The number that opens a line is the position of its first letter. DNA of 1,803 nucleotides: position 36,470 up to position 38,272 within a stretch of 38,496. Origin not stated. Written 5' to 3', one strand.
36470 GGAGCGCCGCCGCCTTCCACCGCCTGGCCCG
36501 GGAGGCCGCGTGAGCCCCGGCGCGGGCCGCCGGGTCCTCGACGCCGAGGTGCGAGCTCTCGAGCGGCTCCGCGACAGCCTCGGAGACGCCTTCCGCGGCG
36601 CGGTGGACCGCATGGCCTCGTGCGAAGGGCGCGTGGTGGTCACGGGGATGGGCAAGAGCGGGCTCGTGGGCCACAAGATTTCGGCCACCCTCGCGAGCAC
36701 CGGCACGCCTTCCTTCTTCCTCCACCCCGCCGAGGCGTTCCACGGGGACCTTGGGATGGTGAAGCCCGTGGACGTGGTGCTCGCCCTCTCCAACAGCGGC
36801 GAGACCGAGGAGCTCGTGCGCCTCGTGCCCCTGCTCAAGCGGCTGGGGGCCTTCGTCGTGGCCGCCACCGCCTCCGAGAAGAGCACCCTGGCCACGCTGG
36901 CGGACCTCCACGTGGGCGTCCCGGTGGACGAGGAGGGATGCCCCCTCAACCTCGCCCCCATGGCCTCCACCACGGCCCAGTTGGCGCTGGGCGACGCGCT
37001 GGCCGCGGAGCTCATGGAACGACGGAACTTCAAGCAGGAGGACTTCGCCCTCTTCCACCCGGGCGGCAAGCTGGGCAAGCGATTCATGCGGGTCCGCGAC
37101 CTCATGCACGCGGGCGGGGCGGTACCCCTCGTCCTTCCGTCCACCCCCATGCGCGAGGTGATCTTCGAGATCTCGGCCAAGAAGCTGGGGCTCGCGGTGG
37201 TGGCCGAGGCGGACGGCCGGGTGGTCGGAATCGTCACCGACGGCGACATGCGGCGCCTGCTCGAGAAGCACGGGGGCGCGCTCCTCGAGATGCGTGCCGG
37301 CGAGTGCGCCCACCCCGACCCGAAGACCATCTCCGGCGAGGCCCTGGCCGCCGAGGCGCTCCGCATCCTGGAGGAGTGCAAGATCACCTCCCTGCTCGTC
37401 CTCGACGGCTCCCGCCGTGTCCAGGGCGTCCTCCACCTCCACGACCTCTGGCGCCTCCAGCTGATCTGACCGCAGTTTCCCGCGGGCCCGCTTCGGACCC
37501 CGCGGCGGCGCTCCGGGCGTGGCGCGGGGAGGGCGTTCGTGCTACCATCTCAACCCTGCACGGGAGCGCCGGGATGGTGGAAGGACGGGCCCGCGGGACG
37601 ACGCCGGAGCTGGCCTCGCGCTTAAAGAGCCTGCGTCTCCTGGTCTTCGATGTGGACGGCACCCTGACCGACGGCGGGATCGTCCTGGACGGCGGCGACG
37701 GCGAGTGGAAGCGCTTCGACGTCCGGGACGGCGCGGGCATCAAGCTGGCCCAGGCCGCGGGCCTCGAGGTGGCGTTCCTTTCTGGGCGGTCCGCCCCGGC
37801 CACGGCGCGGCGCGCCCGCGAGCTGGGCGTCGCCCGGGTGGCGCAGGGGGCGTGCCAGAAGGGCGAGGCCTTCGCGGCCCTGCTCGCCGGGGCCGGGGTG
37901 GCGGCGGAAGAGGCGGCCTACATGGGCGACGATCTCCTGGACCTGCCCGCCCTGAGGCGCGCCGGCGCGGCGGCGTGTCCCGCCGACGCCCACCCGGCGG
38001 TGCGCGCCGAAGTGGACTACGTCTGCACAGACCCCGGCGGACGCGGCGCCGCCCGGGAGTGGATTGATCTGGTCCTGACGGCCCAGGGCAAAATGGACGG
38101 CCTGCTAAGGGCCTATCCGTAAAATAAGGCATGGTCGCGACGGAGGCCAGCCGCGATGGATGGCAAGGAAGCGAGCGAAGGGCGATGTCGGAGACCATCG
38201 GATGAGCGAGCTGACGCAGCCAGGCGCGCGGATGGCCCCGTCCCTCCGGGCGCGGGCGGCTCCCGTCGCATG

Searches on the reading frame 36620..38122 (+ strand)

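Call 74: search_protein_families(library=pfam, proteins=[window:36620-38122:+], max_evalue=0.00001)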
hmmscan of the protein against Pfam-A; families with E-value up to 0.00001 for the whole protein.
window:36620-38122:+ (500 aa): 2 families
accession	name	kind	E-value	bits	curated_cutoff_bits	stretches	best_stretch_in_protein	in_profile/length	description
PF08282.18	Hydrolase_3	-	1.4e-07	31.9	20.9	0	407-471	181-245/255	haloacid dehalogenase-like hydrolase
PF00702.32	Hydrolase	-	1.2e-06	29.5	26.4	0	374-449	107-191/191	haloacid dehalogenase-like hydrolase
